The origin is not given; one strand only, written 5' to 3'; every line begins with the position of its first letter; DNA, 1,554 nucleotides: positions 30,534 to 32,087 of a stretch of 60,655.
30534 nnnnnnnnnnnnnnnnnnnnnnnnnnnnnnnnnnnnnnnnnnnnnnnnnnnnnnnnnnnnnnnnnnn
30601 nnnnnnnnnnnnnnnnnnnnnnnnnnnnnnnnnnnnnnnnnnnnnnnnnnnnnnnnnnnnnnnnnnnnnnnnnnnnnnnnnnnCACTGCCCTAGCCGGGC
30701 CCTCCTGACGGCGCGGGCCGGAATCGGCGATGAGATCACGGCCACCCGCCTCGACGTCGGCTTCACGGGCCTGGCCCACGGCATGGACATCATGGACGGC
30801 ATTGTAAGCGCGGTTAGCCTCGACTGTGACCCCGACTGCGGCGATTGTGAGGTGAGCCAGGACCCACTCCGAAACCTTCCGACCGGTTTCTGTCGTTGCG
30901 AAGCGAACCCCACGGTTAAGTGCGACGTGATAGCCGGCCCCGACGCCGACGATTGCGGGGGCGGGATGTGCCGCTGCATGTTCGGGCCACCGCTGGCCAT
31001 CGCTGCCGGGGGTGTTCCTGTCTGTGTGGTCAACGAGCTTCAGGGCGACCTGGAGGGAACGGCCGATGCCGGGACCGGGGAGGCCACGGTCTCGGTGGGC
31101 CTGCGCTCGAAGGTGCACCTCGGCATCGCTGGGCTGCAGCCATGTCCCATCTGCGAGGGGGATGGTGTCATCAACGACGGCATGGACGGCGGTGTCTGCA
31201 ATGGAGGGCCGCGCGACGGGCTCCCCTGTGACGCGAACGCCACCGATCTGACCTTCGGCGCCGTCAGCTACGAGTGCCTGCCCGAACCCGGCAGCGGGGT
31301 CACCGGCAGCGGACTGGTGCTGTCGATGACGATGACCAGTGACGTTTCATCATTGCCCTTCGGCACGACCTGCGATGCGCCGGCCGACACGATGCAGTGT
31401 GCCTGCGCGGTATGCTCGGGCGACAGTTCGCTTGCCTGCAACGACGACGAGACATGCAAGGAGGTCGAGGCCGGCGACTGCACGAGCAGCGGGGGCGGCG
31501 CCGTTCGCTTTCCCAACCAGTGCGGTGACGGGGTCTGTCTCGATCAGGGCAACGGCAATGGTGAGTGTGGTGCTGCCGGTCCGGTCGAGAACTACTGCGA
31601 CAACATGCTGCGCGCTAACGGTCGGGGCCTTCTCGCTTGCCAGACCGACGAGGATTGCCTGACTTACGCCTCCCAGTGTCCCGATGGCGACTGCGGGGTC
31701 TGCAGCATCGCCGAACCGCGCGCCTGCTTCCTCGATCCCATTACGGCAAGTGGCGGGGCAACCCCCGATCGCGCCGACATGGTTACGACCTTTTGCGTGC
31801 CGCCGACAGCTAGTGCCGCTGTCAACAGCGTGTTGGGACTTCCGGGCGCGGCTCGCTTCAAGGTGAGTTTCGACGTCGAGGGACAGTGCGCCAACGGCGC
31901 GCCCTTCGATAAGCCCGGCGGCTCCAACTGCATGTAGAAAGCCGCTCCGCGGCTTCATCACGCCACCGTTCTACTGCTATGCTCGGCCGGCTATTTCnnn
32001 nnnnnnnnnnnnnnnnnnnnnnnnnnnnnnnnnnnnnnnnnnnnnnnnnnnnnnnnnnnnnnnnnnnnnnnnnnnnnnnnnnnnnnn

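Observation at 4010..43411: Six module-shuffled, cysteine-rich secreted giants look like one extracellular system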

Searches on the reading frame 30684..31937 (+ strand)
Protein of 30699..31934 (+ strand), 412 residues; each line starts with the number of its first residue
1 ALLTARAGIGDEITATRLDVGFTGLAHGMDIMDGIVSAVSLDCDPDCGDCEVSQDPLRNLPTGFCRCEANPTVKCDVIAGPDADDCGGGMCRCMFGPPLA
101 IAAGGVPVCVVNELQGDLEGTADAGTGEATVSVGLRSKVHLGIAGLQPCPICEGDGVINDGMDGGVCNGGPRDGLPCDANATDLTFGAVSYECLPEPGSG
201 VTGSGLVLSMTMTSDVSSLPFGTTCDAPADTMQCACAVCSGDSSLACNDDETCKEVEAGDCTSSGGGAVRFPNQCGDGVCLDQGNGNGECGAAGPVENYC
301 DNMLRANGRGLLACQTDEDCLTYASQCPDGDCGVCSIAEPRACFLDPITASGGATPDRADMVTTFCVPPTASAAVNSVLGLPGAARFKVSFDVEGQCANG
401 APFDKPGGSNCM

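Call 21: find_related_loci(query=A2, collection=genome_contigs, flank=10000)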
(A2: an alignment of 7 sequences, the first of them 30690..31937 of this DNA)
Query A2 (415 aa) in genome_contigs; peptide patterns used: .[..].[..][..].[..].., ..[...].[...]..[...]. (x = any residue, [..] = any of these).
54 stretches matched a pattern; 17 encode a relative of the query (tblastn E <= 1e-3); 17 distinct loci.
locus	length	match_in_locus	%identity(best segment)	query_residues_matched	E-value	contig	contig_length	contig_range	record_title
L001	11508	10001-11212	50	4-414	5e-131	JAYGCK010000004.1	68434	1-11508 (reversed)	MAG: Deltaproteobacteria bacterium isolate OC6_2000m_MAG_269 OC6_2000m_contig_5274286, whole genome shotgun sequence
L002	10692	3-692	80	186-415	1e-118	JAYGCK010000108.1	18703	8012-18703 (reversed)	MAG: Deltaproteobacteria bacterium isolate OC6_2000m_MAG_269 OC6_2000m_contig_2196633, whole genome shotgun sequence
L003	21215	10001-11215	48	1-414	4e-112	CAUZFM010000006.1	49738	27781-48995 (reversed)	MAG: uncultured Candidatus Binatia bacterium isolate CB21_323.63 genome assembly, contig: Ga0302123_10000176, whole geno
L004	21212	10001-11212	47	1-414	1e-110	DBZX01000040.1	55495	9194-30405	MAG TPA_asm: bacterium UBP10_UBA1149 isolate UBA1149 UBA1149_contig_21366, whole genome shotgun sequence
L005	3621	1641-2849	47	1-414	6e-111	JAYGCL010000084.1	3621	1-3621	MAG: Deltaproteobacteria bacterium isolate OC6_4000m_MAG_306 OC6_4000m_contig_2008299, whole genome shotgun sequence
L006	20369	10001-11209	46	1-414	3e-108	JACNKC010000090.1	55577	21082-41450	MAG: Proteobacteria bacterium isolate NIOZ-UU50 NIOZ-UU_NODE_534_length_55577_cov_10.0562, whole genome shotgun sequence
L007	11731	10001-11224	43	1-397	2e-93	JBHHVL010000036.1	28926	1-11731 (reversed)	MAG: Candidatus Binatia bacterium isolate S.4.sp2_bin.36 NODE_453_length_28926_cov_6.640920, whole genome shotgun sequen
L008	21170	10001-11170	44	5-390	2e-91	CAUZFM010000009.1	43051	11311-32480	MAG: uncultured Candidatus Binatia bacterium isolate CB21_323.63 genome assembly, contig: Ga0302123_10000263, whole geno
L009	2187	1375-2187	54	1-270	1e-95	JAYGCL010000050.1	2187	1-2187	MAG: Deltaproteobacteria bacterium isolate OC6_4000m_MAG_306 OC6_4000m_contig_1259778, whole genome shotgun sequence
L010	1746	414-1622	44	1-414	1e-93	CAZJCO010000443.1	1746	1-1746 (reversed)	MAG TPA_asm: uncultured Myxococcales bacterium isolate binchicken_co275_90 genome assembly, contig: NODE_190831_length_1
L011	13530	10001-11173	42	17-395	3e-87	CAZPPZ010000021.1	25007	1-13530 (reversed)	MAG TPA_asm: uncultured Myxococcales bacterium isolate binchicken_co275_42 genome assembly, contig: NODE_2381_length_250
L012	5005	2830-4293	35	16-411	2e-66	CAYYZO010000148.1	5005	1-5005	MAG TPA_asm: uncultured Myxococcales bacterium isolate SRP287453_co1_193 genome assembly, contig: NODE_33296_length_5005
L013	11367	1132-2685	33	11-390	1e-62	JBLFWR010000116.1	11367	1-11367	MAG: Candidatus Binatia bacterium isolate 3300053785_131 Ga0535658_0016232, whole genome shotgun sequence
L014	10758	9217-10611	32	16-390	5e-57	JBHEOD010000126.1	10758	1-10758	MAG: Candidatus Binatia bacterium isolate S6_bin.16.strict S6_NODE_126, whole genome shotgun sequence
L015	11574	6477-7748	32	21-403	4e-46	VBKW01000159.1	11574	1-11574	MAG: Deltaproteobacteria bacterium isolate DP_19 14_0903_13_30cm_scaffold_1777032, whole genome shotgun sequence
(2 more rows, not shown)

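Call 29: search_protein_families(library=pfam, proteins=[window:30699-31934:+], max_evalue=10)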
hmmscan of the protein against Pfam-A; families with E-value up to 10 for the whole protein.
seq(412 aa): 0 families

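Call 50: search_protein_representatives(alignment_id=A3)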
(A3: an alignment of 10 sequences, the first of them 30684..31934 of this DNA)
Query: 10 sequences, 417 profile positions. Proteins with E-value up to 0.001 (for the whole library): 1432; up to 1e-10: 905; up to 1e-30: 436. The best 150 are listed.
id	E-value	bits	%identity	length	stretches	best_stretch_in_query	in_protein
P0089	4.2e-217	737.3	-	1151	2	2-396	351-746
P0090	4.6e-215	730.6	-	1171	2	17-417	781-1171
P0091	8.5e-155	532.1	-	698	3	12-416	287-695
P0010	1.1e-154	531.7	-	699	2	2-417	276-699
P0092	3.5e-149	513.6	-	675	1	14-416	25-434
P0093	7.6e-147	505.9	-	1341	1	2-417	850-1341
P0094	1.6e-137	475.2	-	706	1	1-417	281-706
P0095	2.2e-136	471.4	-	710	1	1-417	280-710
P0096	1.9e-132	458.5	-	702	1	2-417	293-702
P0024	3.3e-130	451.1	-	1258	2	2-416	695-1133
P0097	8.8e-128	443.1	-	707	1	1-417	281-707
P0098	7.6e-127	440.0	-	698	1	2-417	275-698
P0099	9.8e-126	436.3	-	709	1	2-417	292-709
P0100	4.7e-125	434.1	-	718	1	1-417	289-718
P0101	1.6e-124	432.3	-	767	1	4-416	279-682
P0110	2.8e-118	411.8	-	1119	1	2-417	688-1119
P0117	2.4e-115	402.1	-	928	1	19-416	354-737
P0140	1.1e-106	373.6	-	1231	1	10-414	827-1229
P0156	1.4e-104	366.6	-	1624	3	20-267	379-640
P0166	7.4e-101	354.4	-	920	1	17-417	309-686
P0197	8.0e-94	331.2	-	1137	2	48-416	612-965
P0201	5.0e-93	328.6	-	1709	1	18-417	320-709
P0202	7.2e-93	328.1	-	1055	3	20-408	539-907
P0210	1.2e-90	320.8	-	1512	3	14-189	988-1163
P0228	1.9e-86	306.9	-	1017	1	2-395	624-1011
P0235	7.8e-84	298.3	-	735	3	14-298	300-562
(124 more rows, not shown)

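Call 51: list_cluster_members(proteins=[P0089, P0091, P0093, P0110, P0140, P0156, P0201, P0210, P0166, P0235])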
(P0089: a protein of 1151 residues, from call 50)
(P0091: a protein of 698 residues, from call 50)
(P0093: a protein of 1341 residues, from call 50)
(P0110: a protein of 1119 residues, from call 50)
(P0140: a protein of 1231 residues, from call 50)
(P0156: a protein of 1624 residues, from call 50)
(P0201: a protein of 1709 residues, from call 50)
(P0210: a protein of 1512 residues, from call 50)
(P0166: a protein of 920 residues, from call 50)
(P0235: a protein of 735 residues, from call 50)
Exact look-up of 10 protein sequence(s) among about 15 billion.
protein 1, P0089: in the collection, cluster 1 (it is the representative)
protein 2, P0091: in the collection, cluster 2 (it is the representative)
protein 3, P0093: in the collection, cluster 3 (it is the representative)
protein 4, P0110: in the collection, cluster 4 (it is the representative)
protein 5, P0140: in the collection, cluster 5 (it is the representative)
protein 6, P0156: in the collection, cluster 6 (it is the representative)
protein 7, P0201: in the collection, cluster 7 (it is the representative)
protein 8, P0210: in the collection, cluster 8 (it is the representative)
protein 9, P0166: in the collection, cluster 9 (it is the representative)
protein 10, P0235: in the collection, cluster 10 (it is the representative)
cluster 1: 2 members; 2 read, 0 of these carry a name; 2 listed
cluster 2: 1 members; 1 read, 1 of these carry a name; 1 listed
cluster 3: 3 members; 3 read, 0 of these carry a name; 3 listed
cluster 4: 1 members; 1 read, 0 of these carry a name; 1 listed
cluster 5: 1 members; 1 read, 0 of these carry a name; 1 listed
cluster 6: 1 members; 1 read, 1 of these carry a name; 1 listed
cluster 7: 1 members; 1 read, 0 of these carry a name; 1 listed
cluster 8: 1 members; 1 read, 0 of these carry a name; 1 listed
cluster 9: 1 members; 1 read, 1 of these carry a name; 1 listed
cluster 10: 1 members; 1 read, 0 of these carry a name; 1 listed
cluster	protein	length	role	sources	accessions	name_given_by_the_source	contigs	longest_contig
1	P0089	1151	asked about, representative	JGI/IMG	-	-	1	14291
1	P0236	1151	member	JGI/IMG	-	-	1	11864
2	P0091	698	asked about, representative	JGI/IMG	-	hypothetical protein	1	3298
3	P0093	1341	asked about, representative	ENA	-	-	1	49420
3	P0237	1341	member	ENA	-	-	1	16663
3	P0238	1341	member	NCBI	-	-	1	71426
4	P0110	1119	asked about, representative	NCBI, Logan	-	-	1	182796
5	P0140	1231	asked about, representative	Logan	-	-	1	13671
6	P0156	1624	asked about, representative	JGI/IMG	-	hypothetical protein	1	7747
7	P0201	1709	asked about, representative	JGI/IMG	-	-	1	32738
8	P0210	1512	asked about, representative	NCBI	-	-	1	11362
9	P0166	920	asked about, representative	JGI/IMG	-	hypothetical protein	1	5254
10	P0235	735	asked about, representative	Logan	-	-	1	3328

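Call 86: search_protein_families(library=pfam, proteins=[L008:604-2169:+, L008:2173-4278:+, L008:4263-5891:+, L008:6093-8159:+, L008:14446-15609:-, L008:17696-19213:+, L007:2282-4411:+, L007:4117-6018:+, L007:6175-8319:+, L011:3862-5919:+], max_evalue=0.001)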
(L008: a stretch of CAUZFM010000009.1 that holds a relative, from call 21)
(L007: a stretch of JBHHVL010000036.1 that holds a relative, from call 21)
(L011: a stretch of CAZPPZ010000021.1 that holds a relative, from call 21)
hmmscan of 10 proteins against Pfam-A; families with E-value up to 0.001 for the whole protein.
L008:604-2169:+ (522 aa): 0 families

L008:2173-4278:+ (702 aa): 4 families
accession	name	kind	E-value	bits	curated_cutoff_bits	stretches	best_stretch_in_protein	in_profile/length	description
PF02737.24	3HCDH_N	-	5e-41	141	22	1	340-524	2-179/180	3-hydroxyacyl-CoA dehydrogenase, NAD binding domain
PF00378.25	ECH_1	-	4.3e-21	75.8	27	1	44-222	9-176/251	Enoyl-CoA hydratase/isomerase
PF00725.27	3HCDH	-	1.8e-17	64.1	22.1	1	528-619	1-97/97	3-hydroxyacyl-CoA dehydrogenase, C-terminal domain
PF16113.10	ECH_2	-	1e-14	55.2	27.2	1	51-222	12-174/335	Enoyl-CoA hydratase/isomerase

L008:4263-5891:+ (543 aa): 1 family
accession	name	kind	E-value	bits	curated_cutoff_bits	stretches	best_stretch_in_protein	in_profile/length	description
PF13231.12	PMT_2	-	1.8e-08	35.2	26.1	1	69-229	1-157/160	Dolichyl-phosphate-mannose-protein mannosyltransferase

L008:6093-8159:+ (689 aa): 1 family
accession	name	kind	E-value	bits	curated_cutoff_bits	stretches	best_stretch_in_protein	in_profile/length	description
PF06980.17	DUF1302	-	1e-20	74.7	23.2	1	79-540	81-454/541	Protein of unknown function (DUF1302)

L008:14446-15609:- (388 aa): 1 family
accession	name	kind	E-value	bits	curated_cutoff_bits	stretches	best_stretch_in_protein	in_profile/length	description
PF17820.7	PDZ_6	-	0.00052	20.1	27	1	134-168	11-46/54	PDZ domain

L008:17696-19213:+ (506 aa): 0 families

L007:2282-4411:+ (710 aa): 4 families
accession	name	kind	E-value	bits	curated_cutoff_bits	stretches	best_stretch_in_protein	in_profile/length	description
PF02737.24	3HCDH_N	-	7.9e-38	130.6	22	1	348-532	2-179/180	3-hydroxyacyl-CoA dehydrogenase, NAD binding domain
PF00378.25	ECH_1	-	3.9e-19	69.4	27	1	48-229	6-176/251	Enoyl-CoA hydratase/isomerase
PF00725.27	3HCDH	-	5e-19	69.1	22.1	1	536-627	1-97/97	3-hydroxyacyl-CoA dehydrogenase, C-terminal domain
PF16113.10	ECH_2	-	9e-13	48.9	27.2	1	59-227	13-172/335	Enoyl-CoA hydratase/isomerase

L007:4117-6018:+ (634 aa): 2 families
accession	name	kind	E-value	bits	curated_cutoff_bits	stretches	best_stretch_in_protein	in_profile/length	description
PF02366.24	PMT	-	6.9e-11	42.6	22.7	1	131-312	24-207/245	Dolichyl-phosphate-mannose-protein mannosyltransferase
PF13231.12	PMT_2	-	9.5e-09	36.1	26.1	1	165-329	1-157/160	Dolichyl-phosphate-mannose-protein mannosyltransferase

L007:6175-8319:+ (715 aa): 1 family
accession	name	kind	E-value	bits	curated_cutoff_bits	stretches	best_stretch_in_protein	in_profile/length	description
PF06980.17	DUF1302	-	2.1e-18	67.1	23.2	1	158-571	102-436/541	Protein of unknown function (DUF1302)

L011:3862-5919:+ (686 aa): 1 family
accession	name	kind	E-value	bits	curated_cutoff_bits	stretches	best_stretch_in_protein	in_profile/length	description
PF06980.17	DUF1302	-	5.3e-20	72.4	23.2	1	107-518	95-430/541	Protein of unknown function (DUF1302)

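Call 95: search_protein_families(library=pfam, alignment_id=A6, max_evalue=0.001)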
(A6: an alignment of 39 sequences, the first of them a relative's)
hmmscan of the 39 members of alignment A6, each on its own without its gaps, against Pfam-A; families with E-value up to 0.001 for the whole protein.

A. member 1, P0089 (1151 aa): 0 families

B. families by the number of members that match (of 39 scanned): 7 families
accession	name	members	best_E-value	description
PF13948.11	DUF4215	16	3.7e-60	Domain of unknown function (DUF4215)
PF00963.24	Cohesin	1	8.2e-17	Cohesin domain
PF07603.17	Lcl_C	1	9.1e-16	Lcl C-terminal domain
PF13229.12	Beta_helix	1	2.5e-12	Right handed beta helix region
PF02415.23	Chlam_PMP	1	1.9e-09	Chlamydia polymorphic membrane protein (Chlamydia_PMP) repeat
PF00526.23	Dicty_CTDC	1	2.7e-06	Dictyostelium (slime mold) repeat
PF05048.19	NosD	1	2.1e-05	Periplasmic copper-binding protein (NosD)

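Call 97: search_protein_families(library=pfam, proteins=[P0117, P0166, P0156, P0197, P0201, P0202, P0228], max_evalue=0.001)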
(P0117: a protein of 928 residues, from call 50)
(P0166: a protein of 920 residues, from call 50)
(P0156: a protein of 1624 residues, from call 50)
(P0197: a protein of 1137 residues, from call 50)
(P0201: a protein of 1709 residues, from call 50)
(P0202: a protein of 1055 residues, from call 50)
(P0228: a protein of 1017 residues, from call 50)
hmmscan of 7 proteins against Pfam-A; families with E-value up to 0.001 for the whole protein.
P0117 (928 aa): 0 families

P0166 (920 aa): 0 families

P0156 (1624 aa): 0 families

P0197 (1137 aa): 0 families

P0201 (1709 aa): 4 families
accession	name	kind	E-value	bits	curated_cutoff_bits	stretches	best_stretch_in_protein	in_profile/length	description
PF00963.24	Cohesin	-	8.2e-17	62.1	24.1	2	1501-1625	8-134/139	Cohesin domain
PF07603.17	Lcl_C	-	9.1e-16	58.6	34.9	1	1021-1183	1-117/117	Lcl C-terminal domain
PF13948.11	DUF4215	-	1.5e-06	28.9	27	2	706-738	15-47/47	Domain of unknown function (DUF4215)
PF00526.23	Dicty_CTDC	-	2.7e-06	27.5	27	2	1251-1272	1-22/24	Dictyostelium (slime mold) repeat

P0202 (1055 aa): 0 families

P0228 (1017 aa): 3 families
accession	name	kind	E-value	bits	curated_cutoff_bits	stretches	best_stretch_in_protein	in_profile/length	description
PF13229.12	Beta_helix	-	2.5e-12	47.2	25.9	1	172-344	11-157/158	Right handed beta helix region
PF02415.23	Chlam_PMP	-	1.9e-09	37.2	20.6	0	281-299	1-19/19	Chlamydia polymorphic membrane protein (Chlamydia_PMP) repeat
PF05048.19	NosD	-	2.1e-05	24.5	23.6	0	201-305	69-164/212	Periplasmic copper-binding protein (NosD)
